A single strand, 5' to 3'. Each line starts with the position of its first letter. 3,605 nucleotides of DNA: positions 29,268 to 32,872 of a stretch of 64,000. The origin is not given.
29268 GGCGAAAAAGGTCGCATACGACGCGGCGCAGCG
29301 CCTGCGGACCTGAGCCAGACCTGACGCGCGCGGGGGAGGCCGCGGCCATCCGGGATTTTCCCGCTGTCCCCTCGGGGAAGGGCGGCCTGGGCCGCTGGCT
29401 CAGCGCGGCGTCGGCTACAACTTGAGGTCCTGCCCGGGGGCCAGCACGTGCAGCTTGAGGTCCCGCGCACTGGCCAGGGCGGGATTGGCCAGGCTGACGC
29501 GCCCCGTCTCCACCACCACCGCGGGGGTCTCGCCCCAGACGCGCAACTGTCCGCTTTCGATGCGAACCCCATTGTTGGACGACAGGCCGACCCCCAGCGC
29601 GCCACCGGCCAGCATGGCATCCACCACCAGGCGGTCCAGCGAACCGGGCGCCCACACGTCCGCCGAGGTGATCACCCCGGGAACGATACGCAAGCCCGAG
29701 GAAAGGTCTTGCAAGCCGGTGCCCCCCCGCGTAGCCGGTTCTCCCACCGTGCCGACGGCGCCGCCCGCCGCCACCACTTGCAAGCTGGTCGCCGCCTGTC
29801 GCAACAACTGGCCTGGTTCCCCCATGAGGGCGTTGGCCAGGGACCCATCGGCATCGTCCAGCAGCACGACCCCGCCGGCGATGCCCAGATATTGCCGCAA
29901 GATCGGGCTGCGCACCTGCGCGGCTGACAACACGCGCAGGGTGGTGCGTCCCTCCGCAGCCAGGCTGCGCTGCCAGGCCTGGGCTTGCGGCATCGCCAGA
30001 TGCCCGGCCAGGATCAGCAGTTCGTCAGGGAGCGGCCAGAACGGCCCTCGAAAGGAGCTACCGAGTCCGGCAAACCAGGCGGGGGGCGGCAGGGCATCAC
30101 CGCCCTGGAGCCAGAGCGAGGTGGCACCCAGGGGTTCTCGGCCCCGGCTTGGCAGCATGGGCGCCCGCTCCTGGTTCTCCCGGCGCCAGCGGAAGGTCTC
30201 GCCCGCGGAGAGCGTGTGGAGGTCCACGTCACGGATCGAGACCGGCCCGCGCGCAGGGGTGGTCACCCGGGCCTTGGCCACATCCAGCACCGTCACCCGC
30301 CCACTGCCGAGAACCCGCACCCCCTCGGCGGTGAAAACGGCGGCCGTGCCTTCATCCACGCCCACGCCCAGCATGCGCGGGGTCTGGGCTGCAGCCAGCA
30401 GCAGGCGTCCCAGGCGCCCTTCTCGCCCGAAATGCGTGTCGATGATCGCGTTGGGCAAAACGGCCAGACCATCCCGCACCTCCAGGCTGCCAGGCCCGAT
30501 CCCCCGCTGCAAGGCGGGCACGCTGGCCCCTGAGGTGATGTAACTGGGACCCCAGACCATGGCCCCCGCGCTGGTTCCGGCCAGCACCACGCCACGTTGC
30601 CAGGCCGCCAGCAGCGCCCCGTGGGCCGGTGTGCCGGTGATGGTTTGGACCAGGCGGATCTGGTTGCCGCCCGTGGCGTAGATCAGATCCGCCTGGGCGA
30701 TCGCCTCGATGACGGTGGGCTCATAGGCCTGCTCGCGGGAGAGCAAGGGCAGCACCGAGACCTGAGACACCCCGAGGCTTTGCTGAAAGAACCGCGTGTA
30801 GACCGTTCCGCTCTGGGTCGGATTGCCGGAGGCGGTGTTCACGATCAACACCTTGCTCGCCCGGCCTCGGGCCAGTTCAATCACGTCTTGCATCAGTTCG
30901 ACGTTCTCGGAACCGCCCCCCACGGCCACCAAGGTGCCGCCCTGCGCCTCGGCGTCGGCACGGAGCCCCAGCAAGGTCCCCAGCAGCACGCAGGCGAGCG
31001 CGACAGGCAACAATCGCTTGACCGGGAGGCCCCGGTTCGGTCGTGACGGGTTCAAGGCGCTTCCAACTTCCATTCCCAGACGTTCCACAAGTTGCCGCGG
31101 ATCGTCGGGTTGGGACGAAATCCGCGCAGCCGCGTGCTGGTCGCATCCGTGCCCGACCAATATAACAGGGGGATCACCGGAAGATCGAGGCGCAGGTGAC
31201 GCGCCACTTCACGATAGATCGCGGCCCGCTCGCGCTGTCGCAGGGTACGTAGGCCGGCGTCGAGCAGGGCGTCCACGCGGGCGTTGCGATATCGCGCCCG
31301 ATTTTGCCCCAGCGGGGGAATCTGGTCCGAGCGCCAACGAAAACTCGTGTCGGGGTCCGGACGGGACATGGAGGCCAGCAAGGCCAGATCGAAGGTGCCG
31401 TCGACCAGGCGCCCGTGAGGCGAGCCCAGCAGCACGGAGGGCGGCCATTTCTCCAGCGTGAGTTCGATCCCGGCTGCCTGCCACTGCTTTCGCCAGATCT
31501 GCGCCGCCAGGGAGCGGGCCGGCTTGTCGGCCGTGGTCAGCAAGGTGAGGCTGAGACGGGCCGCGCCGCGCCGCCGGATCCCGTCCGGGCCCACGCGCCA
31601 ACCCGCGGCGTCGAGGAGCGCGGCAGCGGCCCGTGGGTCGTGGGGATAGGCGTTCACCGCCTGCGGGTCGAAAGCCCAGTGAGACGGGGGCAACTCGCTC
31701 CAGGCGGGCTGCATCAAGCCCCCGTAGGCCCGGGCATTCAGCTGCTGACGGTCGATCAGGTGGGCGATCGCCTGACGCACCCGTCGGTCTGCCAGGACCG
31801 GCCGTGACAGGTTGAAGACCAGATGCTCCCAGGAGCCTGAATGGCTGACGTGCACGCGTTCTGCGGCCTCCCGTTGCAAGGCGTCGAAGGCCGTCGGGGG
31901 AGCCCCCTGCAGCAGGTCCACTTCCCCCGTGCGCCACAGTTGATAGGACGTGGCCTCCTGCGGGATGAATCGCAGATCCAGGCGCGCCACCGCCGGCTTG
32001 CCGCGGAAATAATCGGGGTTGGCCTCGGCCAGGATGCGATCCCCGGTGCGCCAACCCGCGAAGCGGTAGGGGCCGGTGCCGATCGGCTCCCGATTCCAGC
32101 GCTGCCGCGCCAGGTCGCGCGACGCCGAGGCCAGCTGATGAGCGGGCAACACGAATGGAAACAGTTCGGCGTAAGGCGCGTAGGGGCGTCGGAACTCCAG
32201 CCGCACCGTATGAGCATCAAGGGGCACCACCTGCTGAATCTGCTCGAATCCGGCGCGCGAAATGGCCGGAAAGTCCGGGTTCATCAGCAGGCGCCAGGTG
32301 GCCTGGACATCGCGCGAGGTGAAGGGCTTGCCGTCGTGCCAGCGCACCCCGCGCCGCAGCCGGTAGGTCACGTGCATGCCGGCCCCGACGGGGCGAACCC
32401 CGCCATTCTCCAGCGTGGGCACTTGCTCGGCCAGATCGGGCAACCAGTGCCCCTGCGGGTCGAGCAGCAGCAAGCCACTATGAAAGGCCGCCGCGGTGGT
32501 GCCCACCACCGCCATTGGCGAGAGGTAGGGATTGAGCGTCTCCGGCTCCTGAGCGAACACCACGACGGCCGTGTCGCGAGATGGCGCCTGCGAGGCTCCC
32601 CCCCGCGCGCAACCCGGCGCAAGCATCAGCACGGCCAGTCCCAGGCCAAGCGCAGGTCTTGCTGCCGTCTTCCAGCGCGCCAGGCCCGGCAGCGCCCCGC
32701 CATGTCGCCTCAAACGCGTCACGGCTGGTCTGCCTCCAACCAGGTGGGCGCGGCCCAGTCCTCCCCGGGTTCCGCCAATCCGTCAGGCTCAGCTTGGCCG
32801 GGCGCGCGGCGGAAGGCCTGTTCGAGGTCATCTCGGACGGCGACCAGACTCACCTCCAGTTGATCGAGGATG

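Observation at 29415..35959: Five-gene operon linking a PhoB/PhoR-like system to a Clp-N protein, a peptide-binding protein and a secreted cyanophycinase-like enzyme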

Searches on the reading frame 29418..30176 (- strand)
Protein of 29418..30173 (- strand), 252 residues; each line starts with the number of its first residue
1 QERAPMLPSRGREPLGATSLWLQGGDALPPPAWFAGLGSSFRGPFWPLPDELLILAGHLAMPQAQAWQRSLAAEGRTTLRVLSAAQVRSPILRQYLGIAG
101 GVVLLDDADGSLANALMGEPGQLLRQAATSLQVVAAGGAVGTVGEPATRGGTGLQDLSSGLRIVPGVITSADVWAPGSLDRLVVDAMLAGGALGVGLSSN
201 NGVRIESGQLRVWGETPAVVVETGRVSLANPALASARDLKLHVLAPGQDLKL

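Call 80: find_related_loci(query=A3, collection=metagenome_contigs, flank=8000)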
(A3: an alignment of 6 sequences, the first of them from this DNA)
Query A3 (253 aa) in metagenome_contigs; peptide patterns used: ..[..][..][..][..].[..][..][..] (x = any residue, [..] = any of these).
308 stretches matched a pattern; 1 encode a relative of the query (tblastn E <= 1e-3); 1 distinct loci.
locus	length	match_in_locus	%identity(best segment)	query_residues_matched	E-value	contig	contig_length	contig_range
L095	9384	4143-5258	41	1-252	1e-47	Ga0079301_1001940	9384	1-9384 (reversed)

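Call 84: search_protein_representatives(protein=window:29418-30173:-)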
Query: 252 residues. Proteins with E-value up to 0.001 (for the whole library): 13; up to 1e-10: 7; up to 1e-30: 2. The best 13 are listed.
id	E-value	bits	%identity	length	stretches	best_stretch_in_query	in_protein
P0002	1.8e-87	309.5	46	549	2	2-251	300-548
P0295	6.2e-56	206.1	53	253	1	2-218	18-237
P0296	3.0e-20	89.3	62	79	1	176-249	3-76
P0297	3.0e-15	72.9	34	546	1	51-224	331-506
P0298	9.2e-13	64.7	27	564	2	51-227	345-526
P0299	3.6e-11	59.5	29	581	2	4-246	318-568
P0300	6.4e-11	58.7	33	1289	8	40-145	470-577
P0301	1.3e-07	47.9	27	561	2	34-223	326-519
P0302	3.0e-07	46.7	27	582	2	129-248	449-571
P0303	2.9e-06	43.5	30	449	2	53-246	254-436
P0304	2.4e-05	40.4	31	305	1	84-250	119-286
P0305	8.0e-05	38.7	37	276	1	153-251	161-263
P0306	2.8e-04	37.0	32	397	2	158-248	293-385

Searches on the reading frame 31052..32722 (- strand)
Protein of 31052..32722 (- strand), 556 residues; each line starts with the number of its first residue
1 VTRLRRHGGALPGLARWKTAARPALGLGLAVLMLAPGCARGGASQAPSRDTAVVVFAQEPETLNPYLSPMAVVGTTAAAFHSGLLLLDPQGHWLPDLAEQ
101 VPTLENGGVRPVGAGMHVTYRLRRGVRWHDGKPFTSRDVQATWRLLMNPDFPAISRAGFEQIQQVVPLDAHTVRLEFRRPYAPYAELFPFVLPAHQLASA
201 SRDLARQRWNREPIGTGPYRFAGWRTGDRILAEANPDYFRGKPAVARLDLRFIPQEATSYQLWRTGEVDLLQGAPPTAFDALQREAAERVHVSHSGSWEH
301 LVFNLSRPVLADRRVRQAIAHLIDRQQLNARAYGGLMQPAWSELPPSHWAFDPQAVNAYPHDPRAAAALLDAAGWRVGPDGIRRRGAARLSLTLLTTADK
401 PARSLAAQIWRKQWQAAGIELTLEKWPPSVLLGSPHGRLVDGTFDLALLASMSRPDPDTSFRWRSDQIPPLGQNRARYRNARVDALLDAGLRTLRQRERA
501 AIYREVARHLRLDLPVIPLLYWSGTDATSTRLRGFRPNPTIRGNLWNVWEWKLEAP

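Call 3: search_protein_families(library=pfam, proteins=[window:31052-32722:-], max_evalue=0.01)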
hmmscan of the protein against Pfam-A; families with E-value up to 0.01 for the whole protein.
window:31052-32722:- (556 aa): 1 family
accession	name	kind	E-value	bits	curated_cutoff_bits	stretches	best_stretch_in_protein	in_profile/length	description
PF00496.27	SBP_bac_5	-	8.2e-80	269.1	32.4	1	115-462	16-358/368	Bacterial extracellular solute-binding proteins, family 5 Middle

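Call 4: search_protein_families(library=ncbifam, proteins=[window:31052-32722:-], max_evalue=0.01)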
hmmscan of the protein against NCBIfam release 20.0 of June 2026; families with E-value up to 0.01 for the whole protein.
window:31052-32722:- (556 aa): 11 families
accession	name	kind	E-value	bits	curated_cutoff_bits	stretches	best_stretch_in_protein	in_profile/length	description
TIGR02294.1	nickel_nikA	equivalog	1.4e-38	132.7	393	1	115-525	62-476/501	nickel ABC transporter substrate-binding protein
NF045467.1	Opp4A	equivalog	1.1e-37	129.6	650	1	117-540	94-546/556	oligopeptide ABC transporter substrate-binding protein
NF011942.0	PRK15413.1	equivalog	1.3e-30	106.6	594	2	44-378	22-346/512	glutathione ABC transporter substrate-binding protein GsiB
NF045468.1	Opp5A_nikA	equivalog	4e-30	104.7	600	1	116-537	71-474/488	nickel ABC transporter substrate-binding protein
NF011689.0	PRK15109.1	equivalog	9e-27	93.9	560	1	57-521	41-509/547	ABC transporter substrate-binding protein SapA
TIGR04028.1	SBP_KPN_01854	hypoth_equivalog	3.4e-25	88.6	468.5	1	118-549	62-507/509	TIGR04028 family ABC transporter substrate-binding protein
NF047575.1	opine_bind_CntA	exception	8.7e-21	74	800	1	115-423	91-409/535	staphylopine-dependent metal ABC transporter substrate-binding lipoprotein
NF011684.0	PRK15104.1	equivalog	1.4e-20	73.6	947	1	75-525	64-514/543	oligopeptide ABC transporter substrate-binding protein OppA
NF043070.1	DppA_dipep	equivalog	2.5e-20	72.6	1005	1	115-377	88-370/535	dipeptide ABC transporter periplasmic-binding protein DppA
NF007287.0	PRK09755.1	equivalog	6e-17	61.7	1098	2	213-522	206-503/535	ABC transporter substrate-binding protein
NF010149.0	PRK13626.1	equivalog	0.00046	19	476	1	116-260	178-311/552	HTH-type transcriptional regulator SgrR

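Call 18: search_solved_structures(query=window:31052-32722:-, max_evalue=1e-10)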
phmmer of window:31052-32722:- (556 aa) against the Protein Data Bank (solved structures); distinct sequences matched with E-value up to 1e-10: 84 (the best 60 are shown).
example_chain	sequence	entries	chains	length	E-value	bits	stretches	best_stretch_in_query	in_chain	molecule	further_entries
1xoc_A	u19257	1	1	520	4e-38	134.7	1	109-553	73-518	Oligopeptide-binding protein appA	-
6i3g_A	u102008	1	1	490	4e-36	128.1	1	117-377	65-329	ABC transporter, substrate-binding protein, family 5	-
5isu_A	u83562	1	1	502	5.1e-34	121.2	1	50-535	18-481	Lmo0135 protein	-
6hlx_A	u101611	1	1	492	4.7e-33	118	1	57-533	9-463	AgaA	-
4oet_A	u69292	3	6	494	1e-32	116.8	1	49-552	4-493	Putative peptide ABC-transport system periplasmic peptide-binding protein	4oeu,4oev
8efz_A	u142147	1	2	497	3.5e-32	115.1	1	60-553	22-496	Extracellular solute-binding protein family 5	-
3m8u_A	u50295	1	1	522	2.9e-30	108.8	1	115-539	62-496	Heme-binding protein A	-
5u4o_A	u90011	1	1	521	8.5e-29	103.9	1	119-540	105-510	ABC transporter substrate-binding protein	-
2z23_A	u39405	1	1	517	2.8e-25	92.3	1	57-527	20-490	Periplasmic oligopeptide-binding protein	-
4oer_A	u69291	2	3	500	6.9e-25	91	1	115-520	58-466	NikA protein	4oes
1uqw_A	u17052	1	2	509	2.6e-24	89.1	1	49-538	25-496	PUTATIVE BINDING PROTEIN YLIB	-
4qfk_H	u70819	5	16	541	2.9e-24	89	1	114-539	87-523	ABC transporter periplasmic peptide-binding protein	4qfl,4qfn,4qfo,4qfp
8upi_A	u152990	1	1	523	2.1e-23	86.1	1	95-382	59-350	Peptide ABC transporter substrate-binding protein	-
6tfq_A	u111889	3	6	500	2.5e-23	85.8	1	117-378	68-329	ABC transporter substrate-binding protein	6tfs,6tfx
9rd1_A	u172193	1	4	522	4.9e-23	84.9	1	57-526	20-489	Periplasmic oligopeptide-binding protein OppA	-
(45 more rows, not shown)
